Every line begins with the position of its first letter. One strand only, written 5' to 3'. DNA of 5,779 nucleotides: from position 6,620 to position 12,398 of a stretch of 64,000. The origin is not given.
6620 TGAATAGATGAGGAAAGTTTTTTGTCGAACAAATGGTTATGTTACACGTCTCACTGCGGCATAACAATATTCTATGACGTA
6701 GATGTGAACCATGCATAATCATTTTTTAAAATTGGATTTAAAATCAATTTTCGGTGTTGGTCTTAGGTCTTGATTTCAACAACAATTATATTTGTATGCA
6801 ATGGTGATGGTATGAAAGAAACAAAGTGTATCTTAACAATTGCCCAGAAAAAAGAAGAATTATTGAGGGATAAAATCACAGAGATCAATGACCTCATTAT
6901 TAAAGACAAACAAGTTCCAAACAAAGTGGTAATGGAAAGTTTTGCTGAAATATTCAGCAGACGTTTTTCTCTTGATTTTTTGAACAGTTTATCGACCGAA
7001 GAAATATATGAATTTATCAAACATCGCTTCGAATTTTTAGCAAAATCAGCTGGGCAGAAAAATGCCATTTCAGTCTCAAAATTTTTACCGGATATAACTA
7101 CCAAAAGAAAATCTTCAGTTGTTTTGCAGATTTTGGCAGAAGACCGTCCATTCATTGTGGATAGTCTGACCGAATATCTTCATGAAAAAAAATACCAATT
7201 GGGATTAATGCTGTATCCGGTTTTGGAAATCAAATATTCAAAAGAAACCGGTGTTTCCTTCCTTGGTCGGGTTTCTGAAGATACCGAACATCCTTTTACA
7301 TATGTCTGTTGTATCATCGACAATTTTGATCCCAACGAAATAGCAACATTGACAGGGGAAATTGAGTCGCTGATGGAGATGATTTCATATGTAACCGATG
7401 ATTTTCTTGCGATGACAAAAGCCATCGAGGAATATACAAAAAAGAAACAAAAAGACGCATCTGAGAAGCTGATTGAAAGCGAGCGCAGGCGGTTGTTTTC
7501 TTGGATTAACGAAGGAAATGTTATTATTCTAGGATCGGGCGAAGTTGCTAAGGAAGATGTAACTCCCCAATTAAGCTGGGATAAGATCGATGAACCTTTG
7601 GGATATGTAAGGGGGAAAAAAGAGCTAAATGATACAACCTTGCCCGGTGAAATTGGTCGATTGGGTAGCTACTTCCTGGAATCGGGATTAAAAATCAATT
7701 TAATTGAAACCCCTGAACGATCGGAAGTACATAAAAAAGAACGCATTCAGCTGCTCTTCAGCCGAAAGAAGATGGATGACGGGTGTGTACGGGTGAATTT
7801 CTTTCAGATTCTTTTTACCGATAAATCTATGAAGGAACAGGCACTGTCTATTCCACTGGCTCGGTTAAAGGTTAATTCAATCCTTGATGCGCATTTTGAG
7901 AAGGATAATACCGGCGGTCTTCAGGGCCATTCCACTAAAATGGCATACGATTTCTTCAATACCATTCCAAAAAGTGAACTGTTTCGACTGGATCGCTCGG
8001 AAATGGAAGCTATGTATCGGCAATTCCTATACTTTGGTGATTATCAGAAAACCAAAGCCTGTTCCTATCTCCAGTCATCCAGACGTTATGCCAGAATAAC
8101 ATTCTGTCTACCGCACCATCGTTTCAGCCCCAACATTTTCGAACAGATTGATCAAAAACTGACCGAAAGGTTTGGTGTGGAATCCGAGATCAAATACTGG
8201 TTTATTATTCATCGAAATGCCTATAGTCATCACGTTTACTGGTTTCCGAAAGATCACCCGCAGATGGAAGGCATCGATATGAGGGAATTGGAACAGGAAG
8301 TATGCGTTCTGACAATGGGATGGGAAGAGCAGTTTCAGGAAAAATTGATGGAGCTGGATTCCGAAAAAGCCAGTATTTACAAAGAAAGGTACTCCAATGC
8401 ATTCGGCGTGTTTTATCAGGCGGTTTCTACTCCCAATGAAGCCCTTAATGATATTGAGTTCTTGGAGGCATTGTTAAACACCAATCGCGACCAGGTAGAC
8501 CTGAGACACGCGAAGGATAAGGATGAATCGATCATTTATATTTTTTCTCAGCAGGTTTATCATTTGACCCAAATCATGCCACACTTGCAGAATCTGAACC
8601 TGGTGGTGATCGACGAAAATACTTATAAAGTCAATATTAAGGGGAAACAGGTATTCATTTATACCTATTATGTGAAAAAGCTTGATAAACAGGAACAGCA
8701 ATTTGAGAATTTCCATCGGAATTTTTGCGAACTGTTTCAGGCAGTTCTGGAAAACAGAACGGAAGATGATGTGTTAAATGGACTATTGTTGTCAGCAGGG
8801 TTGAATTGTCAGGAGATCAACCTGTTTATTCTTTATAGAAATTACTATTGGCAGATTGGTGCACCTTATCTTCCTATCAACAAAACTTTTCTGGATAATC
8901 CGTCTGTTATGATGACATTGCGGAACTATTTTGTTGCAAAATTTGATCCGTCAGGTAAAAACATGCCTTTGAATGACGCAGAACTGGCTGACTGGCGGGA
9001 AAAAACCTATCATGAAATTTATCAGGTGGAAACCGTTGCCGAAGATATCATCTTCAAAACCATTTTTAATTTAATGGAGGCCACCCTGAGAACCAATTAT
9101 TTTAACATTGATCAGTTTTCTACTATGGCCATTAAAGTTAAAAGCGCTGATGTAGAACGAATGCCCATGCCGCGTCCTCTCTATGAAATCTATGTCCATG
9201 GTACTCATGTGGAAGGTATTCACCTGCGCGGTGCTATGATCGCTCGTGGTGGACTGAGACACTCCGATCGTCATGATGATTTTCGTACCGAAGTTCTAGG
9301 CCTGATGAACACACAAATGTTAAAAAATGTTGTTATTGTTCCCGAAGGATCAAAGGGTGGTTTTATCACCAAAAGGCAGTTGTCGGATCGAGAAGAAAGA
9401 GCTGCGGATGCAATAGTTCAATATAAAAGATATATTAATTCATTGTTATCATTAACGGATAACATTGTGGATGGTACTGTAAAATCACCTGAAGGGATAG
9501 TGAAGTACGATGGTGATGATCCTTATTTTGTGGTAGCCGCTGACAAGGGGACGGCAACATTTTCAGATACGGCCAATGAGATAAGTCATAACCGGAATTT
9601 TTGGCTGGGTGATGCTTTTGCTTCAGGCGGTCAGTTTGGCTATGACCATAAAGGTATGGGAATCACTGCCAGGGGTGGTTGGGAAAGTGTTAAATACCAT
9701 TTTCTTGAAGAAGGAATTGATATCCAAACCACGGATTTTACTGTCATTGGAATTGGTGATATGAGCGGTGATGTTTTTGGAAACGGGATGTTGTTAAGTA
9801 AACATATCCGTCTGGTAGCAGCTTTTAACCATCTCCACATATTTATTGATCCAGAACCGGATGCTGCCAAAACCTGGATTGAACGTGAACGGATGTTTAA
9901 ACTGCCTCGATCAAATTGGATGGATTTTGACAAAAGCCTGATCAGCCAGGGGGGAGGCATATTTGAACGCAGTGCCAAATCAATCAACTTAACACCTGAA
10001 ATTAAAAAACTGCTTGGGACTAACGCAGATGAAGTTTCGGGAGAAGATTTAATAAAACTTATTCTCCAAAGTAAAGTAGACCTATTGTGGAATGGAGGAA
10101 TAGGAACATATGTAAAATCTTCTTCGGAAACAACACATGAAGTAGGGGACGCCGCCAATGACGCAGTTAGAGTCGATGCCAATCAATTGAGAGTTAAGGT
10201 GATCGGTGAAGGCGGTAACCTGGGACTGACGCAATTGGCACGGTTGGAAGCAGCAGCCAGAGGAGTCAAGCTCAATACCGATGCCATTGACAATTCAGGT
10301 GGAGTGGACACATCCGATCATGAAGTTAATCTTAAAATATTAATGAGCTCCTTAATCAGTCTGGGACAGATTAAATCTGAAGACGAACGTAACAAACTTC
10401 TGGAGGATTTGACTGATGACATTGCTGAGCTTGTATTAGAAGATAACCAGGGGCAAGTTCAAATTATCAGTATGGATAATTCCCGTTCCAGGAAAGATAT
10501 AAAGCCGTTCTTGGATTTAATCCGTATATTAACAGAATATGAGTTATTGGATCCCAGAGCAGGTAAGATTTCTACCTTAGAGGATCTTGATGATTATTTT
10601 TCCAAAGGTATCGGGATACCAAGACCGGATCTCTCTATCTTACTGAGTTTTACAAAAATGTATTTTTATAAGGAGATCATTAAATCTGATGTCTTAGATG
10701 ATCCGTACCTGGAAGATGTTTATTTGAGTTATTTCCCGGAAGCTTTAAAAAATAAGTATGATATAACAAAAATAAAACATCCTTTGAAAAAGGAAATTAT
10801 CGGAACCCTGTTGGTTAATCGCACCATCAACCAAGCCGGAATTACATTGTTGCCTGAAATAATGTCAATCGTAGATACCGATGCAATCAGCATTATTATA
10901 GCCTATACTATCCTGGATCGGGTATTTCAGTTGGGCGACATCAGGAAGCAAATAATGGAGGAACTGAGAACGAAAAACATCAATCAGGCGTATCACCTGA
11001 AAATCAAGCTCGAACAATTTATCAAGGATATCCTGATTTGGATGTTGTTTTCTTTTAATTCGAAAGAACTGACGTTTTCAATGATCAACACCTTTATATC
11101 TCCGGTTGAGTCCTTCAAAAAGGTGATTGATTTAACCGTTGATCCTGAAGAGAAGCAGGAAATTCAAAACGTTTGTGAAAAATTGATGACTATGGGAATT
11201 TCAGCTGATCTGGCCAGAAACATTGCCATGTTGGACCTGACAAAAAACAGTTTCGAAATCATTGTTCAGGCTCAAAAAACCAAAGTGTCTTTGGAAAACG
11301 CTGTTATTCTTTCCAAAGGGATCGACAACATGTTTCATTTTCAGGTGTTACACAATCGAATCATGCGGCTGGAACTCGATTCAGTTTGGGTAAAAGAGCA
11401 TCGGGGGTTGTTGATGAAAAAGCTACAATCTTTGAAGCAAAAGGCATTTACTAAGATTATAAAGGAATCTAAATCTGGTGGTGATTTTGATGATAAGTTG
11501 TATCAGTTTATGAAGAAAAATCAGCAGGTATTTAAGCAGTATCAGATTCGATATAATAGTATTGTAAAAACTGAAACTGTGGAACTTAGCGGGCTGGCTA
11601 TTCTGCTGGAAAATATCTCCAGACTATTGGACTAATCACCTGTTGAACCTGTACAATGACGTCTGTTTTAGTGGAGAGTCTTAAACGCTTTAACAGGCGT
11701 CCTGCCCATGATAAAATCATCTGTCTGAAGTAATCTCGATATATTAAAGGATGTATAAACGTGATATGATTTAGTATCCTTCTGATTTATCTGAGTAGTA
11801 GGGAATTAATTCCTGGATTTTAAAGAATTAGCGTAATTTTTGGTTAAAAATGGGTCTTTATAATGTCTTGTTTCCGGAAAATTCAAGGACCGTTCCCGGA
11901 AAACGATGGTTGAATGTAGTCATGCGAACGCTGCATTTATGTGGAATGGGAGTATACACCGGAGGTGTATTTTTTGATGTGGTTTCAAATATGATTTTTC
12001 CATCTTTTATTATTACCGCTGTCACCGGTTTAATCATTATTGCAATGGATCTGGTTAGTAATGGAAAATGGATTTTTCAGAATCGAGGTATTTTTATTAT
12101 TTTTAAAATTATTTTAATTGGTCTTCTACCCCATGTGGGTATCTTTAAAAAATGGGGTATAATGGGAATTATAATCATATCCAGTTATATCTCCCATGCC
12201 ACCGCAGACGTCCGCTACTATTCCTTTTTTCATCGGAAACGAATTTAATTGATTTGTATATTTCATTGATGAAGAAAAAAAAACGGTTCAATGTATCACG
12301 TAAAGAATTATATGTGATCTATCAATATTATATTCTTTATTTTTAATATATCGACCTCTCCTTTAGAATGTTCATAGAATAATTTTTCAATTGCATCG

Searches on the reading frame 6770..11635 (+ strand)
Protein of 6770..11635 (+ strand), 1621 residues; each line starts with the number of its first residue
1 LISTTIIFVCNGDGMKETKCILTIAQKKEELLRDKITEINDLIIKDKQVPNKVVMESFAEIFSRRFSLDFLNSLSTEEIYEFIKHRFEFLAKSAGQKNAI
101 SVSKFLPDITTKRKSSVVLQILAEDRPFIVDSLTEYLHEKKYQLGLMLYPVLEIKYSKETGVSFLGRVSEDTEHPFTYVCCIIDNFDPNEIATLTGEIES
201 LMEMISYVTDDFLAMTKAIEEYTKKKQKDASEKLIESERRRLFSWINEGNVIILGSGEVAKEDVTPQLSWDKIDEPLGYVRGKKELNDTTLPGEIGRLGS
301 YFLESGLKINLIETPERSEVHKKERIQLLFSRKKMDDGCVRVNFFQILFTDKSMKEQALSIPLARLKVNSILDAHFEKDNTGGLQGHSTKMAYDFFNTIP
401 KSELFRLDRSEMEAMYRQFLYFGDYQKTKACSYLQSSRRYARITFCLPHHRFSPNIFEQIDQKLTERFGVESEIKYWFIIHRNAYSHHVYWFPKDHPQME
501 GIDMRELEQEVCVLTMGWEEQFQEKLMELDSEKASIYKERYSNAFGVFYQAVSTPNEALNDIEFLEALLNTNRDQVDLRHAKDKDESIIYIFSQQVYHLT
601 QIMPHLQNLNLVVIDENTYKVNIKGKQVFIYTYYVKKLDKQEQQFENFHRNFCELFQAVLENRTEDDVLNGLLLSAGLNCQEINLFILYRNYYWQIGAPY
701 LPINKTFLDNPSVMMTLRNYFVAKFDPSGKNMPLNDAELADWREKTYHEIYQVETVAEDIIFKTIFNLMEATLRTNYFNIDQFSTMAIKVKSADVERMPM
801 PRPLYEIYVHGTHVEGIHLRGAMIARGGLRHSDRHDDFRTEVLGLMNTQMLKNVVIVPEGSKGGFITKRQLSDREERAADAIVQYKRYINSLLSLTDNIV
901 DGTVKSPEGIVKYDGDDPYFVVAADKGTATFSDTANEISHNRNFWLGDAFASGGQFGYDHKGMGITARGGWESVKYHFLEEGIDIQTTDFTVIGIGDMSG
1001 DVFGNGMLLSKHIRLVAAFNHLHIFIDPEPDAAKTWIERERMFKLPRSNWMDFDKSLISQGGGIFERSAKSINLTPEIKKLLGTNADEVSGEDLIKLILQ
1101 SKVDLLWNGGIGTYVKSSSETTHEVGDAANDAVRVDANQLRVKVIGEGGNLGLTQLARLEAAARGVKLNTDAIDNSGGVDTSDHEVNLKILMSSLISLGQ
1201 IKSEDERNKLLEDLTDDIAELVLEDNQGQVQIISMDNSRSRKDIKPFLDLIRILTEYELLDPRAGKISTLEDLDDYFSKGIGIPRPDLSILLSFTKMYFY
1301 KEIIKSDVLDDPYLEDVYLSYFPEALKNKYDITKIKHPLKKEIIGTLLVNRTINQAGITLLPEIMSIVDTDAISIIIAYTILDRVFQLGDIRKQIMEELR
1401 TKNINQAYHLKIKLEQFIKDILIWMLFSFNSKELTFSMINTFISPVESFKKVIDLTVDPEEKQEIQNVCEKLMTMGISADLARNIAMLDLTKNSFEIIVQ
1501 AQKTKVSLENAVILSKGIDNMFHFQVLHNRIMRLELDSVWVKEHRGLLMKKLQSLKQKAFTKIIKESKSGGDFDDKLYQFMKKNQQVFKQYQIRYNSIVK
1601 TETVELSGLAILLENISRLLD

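Call 31: search_protein_families(library=pfam, proteins=[window:6770-11635:+])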
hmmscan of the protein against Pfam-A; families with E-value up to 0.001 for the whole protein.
window:6770-11635:+ (1621 aa): 7 families
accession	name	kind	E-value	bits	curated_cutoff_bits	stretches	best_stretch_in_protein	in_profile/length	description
PF05088.18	Bac_GDH_CD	-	1.5e-228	759.8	22.8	1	748-1235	4-496/497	Bacterial NAD-glutamate dehydrogenase, catalytic domain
PF21074.2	GDH_C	-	1e-56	193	26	1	1282-1616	3-337/339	Glutamate dehydrogenase, C-terminal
PF21075.3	GDH_ACT1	-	7.1e-11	42.5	23.7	1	58-174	1-119/144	Glutamate dehydrogenase, ACT1 domain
PF21078.2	GDH_HM3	-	1.3e-08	35.2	24.6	1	665-727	2-66/66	Glutamate dehydrogenase, helical motif 3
PF21077.3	GDH_ACT3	-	6.9e-06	26.1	22.2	1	588-639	18-71/80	Glutamate dehydrogenase, ACT3 domain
PF21079.2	GDH_HM2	-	5e-05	23.6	21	1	529-568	6-45/45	Glutamate dehydrogenase, helical motif 2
PF00208.27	ELFV_dehydrog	-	8.7e-05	22.8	23.4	1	1137-1190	129-185/241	Glutamate/Leucine/Phenylalanine/Valine dehydrogenase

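Call 49: find_homologous_proteins(query=window:6770-11632:+, max_evalue=1e-100)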
Query window:6770-11632:+ (1621 aa): 32 proteins with E <= 1e-100 among 6160 candidates.
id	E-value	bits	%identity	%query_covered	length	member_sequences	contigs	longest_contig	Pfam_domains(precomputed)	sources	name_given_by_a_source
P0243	0.0e+0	3663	100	100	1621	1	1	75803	PF21075.4,PF05088.19,PF21077.4,PF21074.3,PF21078.3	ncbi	-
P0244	0.0e+0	2500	68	99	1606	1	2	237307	PF21075.4,PF05088.19,PF21077.4,PF21074.3,PF21078.3,PF00208.28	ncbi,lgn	-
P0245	0.0e+0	2475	68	99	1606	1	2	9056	PF21075.4,PF05088.19,PF21074.3,PF21078.3,PF00208.28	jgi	jgi:glutamate dehydrogenase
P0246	0.0e+0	2445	67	99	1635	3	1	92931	PF21075.4,PF05088.19,PF21074.3,PF00208.28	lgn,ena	-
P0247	0.0e+0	2347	64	99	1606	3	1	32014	PF21075.4,PF21079.3,PF05088.19,PF21074.3,PF21078.3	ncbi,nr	ncbi:MAG: NAD-glutamate dehydrogenase [Proteobacteria bacterium]|nr:NAD-glutamate dehydrogenase [Pse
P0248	0.0e+0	2259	62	99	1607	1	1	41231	PF21075.4,PF05088.19,PF21077.4,PF21074.3,PF21078.3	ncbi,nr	ncbi:MAG: NAD-glutamate dehydrogenase [Proteobacteria bacterium]|nr:NAD-glutamate dehydrogenase [Pse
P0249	0.0e+0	2220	60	99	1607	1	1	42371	PF21075.4,PF05088.19,PF21074.3,PF21078.3,PF00208.28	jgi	-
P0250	0.0e+0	2202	60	99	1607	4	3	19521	PF21075.4,PF05088.19,PF21077.4,PF21074.3,PF21078.3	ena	-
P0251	0.0e+0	2162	59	99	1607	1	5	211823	PF21075.4,PF21079.3,PF05088.19,PF21074.3,PF21078.3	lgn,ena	-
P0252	0.0e+0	2153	59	99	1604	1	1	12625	PF21075.4,PF05088.19,PF21077.4,PF21074.3,PF21078.3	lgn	-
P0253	0.0e+0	2146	59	99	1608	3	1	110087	PF21075.4,PF05088.19,PF21074.3,PF21078.3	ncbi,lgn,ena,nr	ncbi:NAD-glutamate dehydrogenase [bacterium]|nr:NAD-glutamate dehydrogenase [bacterium]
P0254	0.0e+0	2141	59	99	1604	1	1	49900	PF21075.4,PF05088.19,PF21074.3,PF21078.3,PF00208.28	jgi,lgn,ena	-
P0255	0.0e+0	2138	58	99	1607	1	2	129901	PF21075.4,PF05088.19,PF21077.4,PF21074.3,PF21078.3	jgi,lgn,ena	-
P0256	0.0e+0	2137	58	99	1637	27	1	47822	PF21075.4,PF21079.3,PF05088.19,PF21074.3,PF21078.3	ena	-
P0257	0.0e+0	2133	58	99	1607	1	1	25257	PF21075.4,PF05088.19,PF21077.4,PF21074.3,PF21078.3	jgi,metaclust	metaclust:\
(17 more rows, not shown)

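Call 51: find_encoding_contigs(protein=P0244, flank=10000, max_places=2)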
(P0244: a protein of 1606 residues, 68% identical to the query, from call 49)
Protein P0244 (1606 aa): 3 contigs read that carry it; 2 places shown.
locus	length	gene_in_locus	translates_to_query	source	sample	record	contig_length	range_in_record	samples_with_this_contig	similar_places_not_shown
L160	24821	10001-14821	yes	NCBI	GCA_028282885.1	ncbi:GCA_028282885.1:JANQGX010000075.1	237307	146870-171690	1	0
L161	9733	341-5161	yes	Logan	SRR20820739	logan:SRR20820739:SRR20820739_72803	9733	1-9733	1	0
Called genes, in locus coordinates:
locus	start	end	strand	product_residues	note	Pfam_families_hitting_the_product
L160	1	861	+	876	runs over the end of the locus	PF00133:tRNA-synt_1, PF09334:tRNA-synt_1g, PF13603:tRNA-synt_1_2 (weak), PF09334:tRNA-synt_1g (weak), PF08264:Anticodon_1, PF10458:Val_tRNA-synt_C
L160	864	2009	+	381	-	PF00155:Aminotran_1_2, PF01041:DegT_DnrJ_EryC1, PF01053:Cys_Met_Meta_PP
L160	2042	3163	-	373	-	-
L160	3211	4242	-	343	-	-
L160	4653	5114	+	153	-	-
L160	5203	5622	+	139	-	PF00903:Glyoxalase, PF13669:Glyoxalase_4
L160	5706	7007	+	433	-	PF01546:Peptidase_M20, PF07687:M20_dimer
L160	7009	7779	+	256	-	PF14451:Ub-Mut7C, PF01927:Mut7-C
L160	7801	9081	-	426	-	PF14697:Fer4_21 (faint), PF12837:Fer4_6 (faint), PF00037:Fer4 (weak), PF12838:Fer4_7, PF13187:Fer4_9 (weak), PF13237:Fer4_10 (weak)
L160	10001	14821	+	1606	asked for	PF21075:GDH_ACT1, PF21077:GDH_ACT3 (weak), PF21078:GDH_HM3 (weak), PF05088:Bac_GDH_CD, PF00208:ELFV_dehydrog (faint), PF21074:GDH_C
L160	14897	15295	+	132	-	-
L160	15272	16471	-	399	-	PF02595:Gly_kinase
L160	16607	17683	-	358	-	-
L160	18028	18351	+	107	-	-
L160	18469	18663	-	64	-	-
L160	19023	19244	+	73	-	-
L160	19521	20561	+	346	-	PF01547:SBP_bac_1, PF13531:SBP_bac_11 (faint), PF13416:SBP_bac_8, PF13343:SBP_bac_6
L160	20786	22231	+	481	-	PF00528:BPD_transp_1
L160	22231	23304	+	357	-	PF00005:ABC_tran, PF02463:SMC_N (faint), PF13304:AAA_21 (faint), PF08402:TOBE_2 (weak)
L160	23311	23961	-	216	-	PF00485:PRK, PF13238:AAA_18 (weak)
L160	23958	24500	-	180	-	PF00293:NUDIX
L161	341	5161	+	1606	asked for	PF21075:GDH_ACT1, PF21077:GDH_ACT3 (weak), PF21078:GDH_HM3 (weak), PF05088:Bac_GDH_CD, PF00208:ELFV_dehydrog (faint), PF21074:GDH_C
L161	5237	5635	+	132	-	-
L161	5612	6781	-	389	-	PF02595:Gly_kinase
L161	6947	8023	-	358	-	-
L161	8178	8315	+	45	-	-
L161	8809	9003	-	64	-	-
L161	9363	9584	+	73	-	-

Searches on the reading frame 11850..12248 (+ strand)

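Call 31: search_protein_families(library=pfam, proteins=[window:11850-12248:+])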
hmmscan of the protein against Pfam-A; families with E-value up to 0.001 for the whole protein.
window:11850-12248:+ (132 aa): 0 families

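Call 41: search_protein_families(library=pfam, max_evalue=10, proteins=[window:11850-12245:+])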
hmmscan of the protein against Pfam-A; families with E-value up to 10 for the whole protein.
window:11850-12245:+ (132 aa): 1 family
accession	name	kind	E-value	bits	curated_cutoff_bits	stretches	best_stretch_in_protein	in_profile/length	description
PF05425.18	CopD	-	0.037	14.8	32.1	1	46-102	8-64/105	Copper resistance protein D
